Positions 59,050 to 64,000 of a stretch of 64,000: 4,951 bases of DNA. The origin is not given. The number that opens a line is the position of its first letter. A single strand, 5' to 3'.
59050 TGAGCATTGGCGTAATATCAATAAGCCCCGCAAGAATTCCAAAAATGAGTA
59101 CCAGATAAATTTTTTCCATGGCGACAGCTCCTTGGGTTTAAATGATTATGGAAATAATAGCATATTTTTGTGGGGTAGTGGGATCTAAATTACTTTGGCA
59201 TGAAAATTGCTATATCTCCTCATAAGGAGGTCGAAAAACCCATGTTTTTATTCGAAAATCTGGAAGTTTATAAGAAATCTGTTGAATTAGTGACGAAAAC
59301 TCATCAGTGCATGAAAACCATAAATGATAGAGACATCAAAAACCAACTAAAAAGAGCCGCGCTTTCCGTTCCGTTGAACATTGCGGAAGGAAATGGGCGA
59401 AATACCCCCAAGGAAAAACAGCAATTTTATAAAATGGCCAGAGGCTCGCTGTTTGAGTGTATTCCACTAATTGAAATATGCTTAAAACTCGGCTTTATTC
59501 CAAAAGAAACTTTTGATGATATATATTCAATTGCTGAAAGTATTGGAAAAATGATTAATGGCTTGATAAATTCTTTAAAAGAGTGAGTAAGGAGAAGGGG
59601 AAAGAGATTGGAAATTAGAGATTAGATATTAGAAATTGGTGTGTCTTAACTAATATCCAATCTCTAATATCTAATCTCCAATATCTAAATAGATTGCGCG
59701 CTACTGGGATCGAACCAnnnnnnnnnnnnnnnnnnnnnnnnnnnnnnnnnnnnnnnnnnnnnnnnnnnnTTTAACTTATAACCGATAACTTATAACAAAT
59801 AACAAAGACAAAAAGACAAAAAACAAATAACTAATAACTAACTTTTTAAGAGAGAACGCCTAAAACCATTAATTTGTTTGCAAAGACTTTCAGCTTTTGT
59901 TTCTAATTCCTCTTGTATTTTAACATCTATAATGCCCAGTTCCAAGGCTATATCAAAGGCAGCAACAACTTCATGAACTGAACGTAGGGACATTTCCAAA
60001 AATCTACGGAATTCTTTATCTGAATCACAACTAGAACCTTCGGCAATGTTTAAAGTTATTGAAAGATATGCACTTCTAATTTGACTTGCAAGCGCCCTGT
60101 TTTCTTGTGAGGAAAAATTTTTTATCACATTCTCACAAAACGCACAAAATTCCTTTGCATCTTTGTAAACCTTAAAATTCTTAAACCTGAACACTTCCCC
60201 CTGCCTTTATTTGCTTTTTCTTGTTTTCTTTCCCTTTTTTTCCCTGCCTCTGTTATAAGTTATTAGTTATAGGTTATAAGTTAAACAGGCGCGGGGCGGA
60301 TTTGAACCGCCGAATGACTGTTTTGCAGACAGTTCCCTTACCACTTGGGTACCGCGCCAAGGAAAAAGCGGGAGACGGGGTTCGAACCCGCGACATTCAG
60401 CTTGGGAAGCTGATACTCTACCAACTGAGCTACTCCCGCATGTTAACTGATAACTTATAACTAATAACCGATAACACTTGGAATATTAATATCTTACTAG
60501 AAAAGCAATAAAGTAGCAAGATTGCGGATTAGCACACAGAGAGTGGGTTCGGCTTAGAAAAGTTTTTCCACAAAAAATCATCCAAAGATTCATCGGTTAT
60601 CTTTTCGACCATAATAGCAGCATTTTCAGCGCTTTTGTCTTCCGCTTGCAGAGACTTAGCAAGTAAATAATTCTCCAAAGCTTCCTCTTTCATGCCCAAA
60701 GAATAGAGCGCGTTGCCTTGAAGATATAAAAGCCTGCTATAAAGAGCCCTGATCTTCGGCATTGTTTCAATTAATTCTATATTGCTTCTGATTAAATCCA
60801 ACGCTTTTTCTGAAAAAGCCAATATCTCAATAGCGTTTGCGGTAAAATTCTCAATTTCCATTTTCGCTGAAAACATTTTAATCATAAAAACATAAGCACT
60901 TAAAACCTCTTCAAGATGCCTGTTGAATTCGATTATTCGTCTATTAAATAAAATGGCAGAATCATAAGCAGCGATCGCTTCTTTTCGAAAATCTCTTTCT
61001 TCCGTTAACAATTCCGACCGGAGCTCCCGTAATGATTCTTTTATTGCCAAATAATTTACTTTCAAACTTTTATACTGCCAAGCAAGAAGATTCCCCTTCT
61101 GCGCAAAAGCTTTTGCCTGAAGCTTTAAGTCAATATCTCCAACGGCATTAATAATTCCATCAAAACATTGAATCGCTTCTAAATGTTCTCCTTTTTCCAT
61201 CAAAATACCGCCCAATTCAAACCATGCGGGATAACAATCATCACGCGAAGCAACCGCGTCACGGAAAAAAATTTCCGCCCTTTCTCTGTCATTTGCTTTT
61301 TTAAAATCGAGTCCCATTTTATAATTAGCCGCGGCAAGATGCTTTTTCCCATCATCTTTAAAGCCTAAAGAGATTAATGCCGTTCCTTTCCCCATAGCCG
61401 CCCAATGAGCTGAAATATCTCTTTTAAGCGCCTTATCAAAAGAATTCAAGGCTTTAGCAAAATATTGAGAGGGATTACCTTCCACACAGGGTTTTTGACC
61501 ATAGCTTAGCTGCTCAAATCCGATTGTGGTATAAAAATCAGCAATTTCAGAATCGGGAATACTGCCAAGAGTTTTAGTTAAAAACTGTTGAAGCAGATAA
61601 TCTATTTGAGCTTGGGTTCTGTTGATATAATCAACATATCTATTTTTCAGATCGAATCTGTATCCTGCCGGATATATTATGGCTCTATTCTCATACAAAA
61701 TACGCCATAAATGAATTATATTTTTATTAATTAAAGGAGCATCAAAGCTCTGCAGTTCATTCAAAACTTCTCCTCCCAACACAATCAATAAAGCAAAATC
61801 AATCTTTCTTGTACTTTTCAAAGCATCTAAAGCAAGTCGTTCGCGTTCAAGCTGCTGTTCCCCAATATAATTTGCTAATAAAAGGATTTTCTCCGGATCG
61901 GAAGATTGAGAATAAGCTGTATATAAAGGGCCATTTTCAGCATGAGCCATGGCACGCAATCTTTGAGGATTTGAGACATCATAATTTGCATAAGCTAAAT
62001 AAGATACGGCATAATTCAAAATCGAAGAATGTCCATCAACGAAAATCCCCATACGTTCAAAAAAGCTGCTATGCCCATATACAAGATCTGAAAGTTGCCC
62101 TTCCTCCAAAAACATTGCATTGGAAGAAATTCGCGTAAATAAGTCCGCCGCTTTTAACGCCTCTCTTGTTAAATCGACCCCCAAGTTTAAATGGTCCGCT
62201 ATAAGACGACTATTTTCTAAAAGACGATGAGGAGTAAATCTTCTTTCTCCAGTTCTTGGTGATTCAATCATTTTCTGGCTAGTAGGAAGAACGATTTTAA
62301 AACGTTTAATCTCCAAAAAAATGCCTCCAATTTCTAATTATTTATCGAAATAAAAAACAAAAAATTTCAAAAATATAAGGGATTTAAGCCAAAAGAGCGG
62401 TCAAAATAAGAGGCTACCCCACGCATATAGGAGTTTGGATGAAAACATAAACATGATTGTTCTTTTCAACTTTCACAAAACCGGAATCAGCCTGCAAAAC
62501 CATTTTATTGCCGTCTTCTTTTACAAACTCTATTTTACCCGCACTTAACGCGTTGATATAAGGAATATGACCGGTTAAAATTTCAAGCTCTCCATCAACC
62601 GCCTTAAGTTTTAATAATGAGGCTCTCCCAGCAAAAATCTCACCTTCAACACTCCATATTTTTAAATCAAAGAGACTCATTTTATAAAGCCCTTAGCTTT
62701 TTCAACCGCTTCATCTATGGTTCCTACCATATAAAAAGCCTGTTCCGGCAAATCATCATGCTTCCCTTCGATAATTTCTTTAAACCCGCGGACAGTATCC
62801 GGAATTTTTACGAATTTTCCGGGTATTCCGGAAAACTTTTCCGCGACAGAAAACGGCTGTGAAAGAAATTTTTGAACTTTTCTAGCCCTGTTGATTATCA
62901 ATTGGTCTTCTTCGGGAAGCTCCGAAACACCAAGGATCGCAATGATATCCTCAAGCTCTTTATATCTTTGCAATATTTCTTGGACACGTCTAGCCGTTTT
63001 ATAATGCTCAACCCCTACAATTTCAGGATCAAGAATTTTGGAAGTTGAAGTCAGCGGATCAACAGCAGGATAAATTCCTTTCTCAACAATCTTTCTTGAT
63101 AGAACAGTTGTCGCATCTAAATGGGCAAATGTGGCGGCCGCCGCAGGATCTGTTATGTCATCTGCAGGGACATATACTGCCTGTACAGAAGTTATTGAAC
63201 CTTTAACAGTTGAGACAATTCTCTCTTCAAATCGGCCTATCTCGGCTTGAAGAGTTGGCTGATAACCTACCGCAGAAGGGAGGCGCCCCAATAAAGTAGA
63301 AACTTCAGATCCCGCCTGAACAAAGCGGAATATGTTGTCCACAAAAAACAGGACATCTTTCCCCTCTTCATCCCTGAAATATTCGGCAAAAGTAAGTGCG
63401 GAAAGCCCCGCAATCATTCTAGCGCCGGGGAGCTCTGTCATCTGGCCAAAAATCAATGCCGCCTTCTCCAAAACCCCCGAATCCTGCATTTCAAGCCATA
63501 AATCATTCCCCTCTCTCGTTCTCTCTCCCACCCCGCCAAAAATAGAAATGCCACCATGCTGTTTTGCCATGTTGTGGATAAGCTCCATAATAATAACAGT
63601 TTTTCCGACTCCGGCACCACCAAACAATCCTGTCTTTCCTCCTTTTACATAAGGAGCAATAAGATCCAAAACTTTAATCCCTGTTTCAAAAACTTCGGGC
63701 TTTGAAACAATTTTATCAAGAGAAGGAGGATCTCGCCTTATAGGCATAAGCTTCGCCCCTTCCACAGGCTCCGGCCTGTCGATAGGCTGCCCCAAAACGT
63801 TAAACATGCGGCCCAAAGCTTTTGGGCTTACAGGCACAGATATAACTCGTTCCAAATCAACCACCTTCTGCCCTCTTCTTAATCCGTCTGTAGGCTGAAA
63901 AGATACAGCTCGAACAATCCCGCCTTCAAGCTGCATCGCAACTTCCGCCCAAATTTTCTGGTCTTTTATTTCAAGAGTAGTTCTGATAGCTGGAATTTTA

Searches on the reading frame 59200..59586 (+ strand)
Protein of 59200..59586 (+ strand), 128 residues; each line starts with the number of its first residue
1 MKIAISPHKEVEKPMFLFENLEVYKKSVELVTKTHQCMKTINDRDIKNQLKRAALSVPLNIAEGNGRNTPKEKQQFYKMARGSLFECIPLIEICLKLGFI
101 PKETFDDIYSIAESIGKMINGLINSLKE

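Call 42: search_protein_families(library=pfam, proteins=[window:59200-59586:+], max_evalue=0.001)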
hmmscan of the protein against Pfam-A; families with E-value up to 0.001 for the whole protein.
window:59200-59586:+ (128 aa): 1 family
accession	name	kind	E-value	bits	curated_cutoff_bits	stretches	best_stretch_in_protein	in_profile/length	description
PF05635.17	23S_rRNA_IVP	-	4.1e-29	101.3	33.8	1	19-121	1-106/106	23S rRNA-intervening sequence protein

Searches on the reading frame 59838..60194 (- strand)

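Call 42: search_protein_families(library=pfam, proteins=[window:59838-60194:-], max_evalue=0.001)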
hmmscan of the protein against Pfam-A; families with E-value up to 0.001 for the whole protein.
window:59838-60194:- (118 aa): 1 family
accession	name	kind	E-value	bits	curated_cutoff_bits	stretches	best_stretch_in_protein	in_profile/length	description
PF05635.17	23S_rRNA_IVP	-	4.7e-25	88.3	33.8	1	5-110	1-106/106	23S rRNA-intervening sequence protein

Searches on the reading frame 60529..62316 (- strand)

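Call 5: search_protein_families(library=pfam, proteins=[window:60529-62316:-])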
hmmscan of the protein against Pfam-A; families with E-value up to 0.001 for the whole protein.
window:60529-62316:- (595 aa): 4 families
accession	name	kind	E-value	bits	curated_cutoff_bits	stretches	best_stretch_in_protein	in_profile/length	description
PF07719.23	TPR_2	-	5.6e-09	35.9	27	0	528-556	2-30/34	Tetratricopeptide repeat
PF13432.12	TPR_16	-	1.6e-08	35.3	32.7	1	332-388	1-57/65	Tetratricopeptide repeat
PF13181.12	TPR_8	-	1.3e-05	25.5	25.7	0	528-559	2-33/34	Tetratricopeptide repeat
PF00515.34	TPR_1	-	2.3e-05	24.4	27.8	0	528-555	2-29/34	Tetratricopeptide repeat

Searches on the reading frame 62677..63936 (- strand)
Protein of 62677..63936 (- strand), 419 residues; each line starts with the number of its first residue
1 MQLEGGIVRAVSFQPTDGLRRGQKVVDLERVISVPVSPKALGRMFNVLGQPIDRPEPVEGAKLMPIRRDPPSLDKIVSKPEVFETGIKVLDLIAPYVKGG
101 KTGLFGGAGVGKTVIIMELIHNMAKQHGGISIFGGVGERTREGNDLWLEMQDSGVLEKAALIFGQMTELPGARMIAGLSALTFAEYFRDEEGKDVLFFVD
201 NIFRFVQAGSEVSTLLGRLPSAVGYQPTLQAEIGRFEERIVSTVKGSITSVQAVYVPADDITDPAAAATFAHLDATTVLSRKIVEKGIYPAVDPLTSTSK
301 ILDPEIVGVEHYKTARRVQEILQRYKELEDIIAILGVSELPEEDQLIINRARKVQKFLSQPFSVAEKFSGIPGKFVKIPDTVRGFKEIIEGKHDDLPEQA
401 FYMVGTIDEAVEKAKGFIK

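Call 16: find_encoding_contigs(protein=window:62677-63936:-, flank=10000, max_places=6)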
Protein window:62677-63936:- (419 aa): no gene with exactly this product is on record in the collection.
